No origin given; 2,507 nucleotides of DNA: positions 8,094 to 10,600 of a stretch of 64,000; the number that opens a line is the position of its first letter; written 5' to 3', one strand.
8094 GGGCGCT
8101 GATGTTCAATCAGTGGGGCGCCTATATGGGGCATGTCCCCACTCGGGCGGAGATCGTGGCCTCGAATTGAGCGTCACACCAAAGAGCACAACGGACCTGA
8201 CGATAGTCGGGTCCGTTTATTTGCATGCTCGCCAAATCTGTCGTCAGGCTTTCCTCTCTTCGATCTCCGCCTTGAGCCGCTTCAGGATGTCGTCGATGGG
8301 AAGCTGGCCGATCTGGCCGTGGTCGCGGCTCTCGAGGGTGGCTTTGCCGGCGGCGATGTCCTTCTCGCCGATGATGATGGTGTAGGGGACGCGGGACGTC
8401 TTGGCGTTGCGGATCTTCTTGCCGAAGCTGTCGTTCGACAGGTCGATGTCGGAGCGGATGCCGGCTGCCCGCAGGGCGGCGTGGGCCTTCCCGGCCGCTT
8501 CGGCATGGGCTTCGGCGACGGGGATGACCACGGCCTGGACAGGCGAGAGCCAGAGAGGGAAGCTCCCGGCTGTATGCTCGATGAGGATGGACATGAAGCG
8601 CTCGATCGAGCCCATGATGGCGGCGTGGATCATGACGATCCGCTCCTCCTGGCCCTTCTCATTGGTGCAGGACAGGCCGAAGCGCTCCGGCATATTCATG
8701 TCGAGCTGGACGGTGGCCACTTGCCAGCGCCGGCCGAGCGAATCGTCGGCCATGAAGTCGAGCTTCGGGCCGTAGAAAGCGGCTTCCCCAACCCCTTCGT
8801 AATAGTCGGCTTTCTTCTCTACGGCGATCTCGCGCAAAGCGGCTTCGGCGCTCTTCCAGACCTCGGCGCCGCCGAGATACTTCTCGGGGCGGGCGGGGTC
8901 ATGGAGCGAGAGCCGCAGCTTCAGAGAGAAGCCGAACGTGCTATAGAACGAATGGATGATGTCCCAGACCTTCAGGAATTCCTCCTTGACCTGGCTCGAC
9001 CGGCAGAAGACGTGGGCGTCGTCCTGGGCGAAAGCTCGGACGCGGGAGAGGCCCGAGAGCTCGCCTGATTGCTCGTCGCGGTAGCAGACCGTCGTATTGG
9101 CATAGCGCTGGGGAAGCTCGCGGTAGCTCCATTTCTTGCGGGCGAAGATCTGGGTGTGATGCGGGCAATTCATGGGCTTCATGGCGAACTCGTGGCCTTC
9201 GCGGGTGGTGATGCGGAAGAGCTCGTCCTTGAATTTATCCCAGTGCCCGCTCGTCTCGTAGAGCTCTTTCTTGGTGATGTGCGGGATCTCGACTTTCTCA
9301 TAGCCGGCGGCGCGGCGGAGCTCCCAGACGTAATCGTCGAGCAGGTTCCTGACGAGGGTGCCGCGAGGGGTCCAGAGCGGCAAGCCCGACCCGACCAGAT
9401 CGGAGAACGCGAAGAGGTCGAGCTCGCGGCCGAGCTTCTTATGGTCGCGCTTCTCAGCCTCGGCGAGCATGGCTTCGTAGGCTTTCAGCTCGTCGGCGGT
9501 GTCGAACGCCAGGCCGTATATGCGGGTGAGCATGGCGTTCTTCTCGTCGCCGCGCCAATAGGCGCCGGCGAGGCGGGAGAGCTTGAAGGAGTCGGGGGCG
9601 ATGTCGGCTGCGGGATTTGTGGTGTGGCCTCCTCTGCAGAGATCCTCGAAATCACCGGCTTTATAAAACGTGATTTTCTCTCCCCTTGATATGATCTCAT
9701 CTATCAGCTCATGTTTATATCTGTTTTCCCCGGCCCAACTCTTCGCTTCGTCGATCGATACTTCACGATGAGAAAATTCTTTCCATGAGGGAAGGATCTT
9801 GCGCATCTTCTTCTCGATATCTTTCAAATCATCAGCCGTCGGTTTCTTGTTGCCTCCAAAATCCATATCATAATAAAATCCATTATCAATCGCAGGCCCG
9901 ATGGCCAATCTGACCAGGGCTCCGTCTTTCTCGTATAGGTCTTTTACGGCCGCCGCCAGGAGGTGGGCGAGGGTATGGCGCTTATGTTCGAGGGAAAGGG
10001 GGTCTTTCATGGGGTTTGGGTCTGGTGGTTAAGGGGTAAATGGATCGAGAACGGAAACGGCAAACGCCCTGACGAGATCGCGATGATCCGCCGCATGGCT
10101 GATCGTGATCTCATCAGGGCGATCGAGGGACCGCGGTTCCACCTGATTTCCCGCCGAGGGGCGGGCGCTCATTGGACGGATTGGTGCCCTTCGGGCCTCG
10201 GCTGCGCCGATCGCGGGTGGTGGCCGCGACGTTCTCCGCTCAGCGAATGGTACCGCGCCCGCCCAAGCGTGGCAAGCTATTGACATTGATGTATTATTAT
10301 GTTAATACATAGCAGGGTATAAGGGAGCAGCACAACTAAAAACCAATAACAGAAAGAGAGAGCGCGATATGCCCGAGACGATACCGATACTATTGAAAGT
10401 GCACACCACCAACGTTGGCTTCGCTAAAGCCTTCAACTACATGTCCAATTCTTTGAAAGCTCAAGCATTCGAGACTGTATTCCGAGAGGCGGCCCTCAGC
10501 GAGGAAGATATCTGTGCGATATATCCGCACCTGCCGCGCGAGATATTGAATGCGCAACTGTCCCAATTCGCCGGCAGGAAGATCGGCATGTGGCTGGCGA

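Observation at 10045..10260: Candidate T-box riboswitch leader upstream of thrS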

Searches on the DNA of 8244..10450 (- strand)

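Call 4: search_rna_families(source=window, start=9950, end=10450, threshold=evalue, max_evalue=10, show_alignments=5)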
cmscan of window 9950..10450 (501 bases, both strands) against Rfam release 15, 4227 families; matches with E-value up to 10: 4.
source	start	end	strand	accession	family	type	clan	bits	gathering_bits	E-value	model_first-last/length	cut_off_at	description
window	10115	10173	-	RF00230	T-box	Cis-reg; leader;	-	30.1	93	6.1e-05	156-216/219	no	T-box leader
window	10063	10124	+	RF00640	MIR167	Gene; miRNA;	-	15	100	6.6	1-89/89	no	MIR167 microRNA precursor family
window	10167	10232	+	RF01668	P10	Gene; sRNA;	-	12.4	37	5.2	1-72/72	no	Pseudomonas sRNA P10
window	10061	10123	-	RF04129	MIR4240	Gene; miRNA;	-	12.2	200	3.7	1-206/206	no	MIR4240 microRNA precursor family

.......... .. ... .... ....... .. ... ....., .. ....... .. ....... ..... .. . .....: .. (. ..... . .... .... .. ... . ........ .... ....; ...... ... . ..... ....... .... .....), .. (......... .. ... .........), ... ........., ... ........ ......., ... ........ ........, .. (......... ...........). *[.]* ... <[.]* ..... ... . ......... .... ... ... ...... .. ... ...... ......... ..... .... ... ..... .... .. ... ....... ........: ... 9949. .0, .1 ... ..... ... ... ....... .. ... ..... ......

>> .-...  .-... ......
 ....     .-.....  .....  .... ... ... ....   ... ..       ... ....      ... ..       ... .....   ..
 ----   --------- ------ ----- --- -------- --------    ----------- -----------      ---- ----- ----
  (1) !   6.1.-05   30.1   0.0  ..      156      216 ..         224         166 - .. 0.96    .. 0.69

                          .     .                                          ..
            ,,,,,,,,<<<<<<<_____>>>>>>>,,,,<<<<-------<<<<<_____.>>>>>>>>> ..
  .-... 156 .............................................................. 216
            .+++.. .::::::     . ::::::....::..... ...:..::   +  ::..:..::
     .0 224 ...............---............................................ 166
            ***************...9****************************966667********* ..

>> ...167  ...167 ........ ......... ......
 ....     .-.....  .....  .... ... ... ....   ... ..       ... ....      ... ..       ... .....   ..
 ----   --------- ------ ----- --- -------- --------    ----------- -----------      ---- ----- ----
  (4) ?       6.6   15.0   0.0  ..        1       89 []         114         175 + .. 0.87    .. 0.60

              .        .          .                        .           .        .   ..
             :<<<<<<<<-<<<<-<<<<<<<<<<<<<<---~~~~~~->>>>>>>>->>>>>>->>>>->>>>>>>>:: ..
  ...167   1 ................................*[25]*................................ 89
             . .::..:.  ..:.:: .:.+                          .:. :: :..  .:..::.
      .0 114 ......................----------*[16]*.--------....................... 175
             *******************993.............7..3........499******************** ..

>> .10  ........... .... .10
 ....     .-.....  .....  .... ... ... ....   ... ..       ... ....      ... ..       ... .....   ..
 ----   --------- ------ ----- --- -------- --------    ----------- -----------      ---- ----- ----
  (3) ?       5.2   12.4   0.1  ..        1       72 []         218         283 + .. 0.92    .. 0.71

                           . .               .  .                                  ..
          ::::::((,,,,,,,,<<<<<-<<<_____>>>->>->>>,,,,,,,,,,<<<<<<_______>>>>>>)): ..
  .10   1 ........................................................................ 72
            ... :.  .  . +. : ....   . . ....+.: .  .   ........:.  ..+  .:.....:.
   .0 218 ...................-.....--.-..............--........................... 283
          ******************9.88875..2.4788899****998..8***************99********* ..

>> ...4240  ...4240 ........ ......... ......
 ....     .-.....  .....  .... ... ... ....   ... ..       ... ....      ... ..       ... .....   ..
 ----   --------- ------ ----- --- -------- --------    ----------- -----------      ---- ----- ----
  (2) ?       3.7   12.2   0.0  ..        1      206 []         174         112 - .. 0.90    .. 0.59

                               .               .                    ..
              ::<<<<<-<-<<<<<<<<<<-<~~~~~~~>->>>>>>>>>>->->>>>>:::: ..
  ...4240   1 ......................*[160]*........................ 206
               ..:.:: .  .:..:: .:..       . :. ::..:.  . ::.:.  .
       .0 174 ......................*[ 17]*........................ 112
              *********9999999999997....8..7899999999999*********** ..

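Call 13: search_rna_families(sources=[L002, L005, L007, L016, L019, L021, L035, L037, L041, L042, L050, L053, L077], threshold=gathering, show_alignments=3)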
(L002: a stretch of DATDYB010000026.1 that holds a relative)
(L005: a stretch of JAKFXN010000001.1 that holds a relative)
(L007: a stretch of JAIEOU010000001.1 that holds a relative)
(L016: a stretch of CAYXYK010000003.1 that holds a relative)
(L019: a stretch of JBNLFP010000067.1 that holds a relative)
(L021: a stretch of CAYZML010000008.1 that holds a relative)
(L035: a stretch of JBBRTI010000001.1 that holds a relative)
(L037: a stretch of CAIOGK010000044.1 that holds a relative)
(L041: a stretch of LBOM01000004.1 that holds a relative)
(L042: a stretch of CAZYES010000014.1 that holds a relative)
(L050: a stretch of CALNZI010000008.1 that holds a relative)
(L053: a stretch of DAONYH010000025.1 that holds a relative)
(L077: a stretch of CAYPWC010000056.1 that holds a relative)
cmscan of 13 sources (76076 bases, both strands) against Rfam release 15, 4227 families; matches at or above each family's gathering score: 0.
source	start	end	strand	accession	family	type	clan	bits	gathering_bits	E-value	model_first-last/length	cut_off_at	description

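Call 46: search_rna_families(sources=[L053, L019, L077, L037, L099, L104, L130, L142, L127, L092, L137, L112, L124, L152, L090, L102, L136, L143], threshold=evalue, max_evalue=0.01)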
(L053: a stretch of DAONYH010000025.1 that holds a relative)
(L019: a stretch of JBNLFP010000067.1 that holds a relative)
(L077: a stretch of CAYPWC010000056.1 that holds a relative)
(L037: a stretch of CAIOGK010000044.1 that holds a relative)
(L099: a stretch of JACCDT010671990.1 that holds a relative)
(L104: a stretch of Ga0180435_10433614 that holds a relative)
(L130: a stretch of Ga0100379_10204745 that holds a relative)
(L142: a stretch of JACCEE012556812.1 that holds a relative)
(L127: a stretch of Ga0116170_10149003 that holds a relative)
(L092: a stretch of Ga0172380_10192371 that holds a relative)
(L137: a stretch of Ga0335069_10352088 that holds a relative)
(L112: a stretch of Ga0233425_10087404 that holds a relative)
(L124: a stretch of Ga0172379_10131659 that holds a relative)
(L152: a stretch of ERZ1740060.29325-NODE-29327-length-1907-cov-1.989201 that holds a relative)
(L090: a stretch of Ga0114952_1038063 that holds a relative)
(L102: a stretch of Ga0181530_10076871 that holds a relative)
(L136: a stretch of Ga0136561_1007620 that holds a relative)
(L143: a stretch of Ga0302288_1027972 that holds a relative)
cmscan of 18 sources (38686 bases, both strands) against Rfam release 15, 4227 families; matches with E-value up to 0.01: 9.
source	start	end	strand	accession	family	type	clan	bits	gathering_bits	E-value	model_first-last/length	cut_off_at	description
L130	300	486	-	RF00230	T-box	Cis-reg; leader;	-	52.8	93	6.7e-09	1-219/219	no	T-box leader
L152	346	613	-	RF00230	T-box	Cis-reg; leader;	-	49.8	93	4e-08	1-219/219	no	T-box leader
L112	195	386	+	RF00230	T-box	Cis-reg; leader;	-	40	93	1.3e-05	1-219/219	no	T-box leader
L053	373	549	+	RF00230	T-box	Cis-reg; leader;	-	39.5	93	1.8e-05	1-219/219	no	T-box leader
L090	1092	1300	-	RF00230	T-box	Cis-reg; leader;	-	39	93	2.4e-05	1-219/219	no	T-box leader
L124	932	1160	-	RF00230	T-box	Cis-reg; leader;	-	38.4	93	3.3e-05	1-219/219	no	T-box leader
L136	875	999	-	RF03605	MIR4221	Gene; miRNA;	-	38.2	100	0.00022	1-132/132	no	MIR4221 microRNA precursor family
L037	595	739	+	RF00230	T-box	Cis-reg; leader;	-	36.1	93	0.00013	1-219/219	no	T-box leader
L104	203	466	-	RF00230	T-box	Cis-reg; leader;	-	35.4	93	0.0002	1-219/219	no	T-box leader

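Call 62: build_rna_model(alignment_id=A4, structure=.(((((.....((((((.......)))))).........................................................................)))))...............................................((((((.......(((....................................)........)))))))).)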
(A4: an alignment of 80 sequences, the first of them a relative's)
Model R1 built from alignment A4 (80 sequences, 225 columns); structure: as given.
model positions 129; base pairs 20; branch points 1; effective number of sequences 4.09; information 0.59 bits per position. Calibrated on 0.2 Mb of random sequence (short: E-values are rough).
structure used (alignment columns):
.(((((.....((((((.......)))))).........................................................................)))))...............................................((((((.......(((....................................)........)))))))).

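Call 63: search_with_rna_model(model_id=R1, source=window, max_evalue=10, show_alignments=2)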
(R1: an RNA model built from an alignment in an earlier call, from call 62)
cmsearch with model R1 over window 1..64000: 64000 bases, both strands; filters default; matches with E-value up to 10: 2.
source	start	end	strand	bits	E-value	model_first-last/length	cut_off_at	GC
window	10112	10240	-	59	3.1e-12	1-129/129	no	0.71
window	41794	41898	-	7.7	4.9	1-129/129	no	0.59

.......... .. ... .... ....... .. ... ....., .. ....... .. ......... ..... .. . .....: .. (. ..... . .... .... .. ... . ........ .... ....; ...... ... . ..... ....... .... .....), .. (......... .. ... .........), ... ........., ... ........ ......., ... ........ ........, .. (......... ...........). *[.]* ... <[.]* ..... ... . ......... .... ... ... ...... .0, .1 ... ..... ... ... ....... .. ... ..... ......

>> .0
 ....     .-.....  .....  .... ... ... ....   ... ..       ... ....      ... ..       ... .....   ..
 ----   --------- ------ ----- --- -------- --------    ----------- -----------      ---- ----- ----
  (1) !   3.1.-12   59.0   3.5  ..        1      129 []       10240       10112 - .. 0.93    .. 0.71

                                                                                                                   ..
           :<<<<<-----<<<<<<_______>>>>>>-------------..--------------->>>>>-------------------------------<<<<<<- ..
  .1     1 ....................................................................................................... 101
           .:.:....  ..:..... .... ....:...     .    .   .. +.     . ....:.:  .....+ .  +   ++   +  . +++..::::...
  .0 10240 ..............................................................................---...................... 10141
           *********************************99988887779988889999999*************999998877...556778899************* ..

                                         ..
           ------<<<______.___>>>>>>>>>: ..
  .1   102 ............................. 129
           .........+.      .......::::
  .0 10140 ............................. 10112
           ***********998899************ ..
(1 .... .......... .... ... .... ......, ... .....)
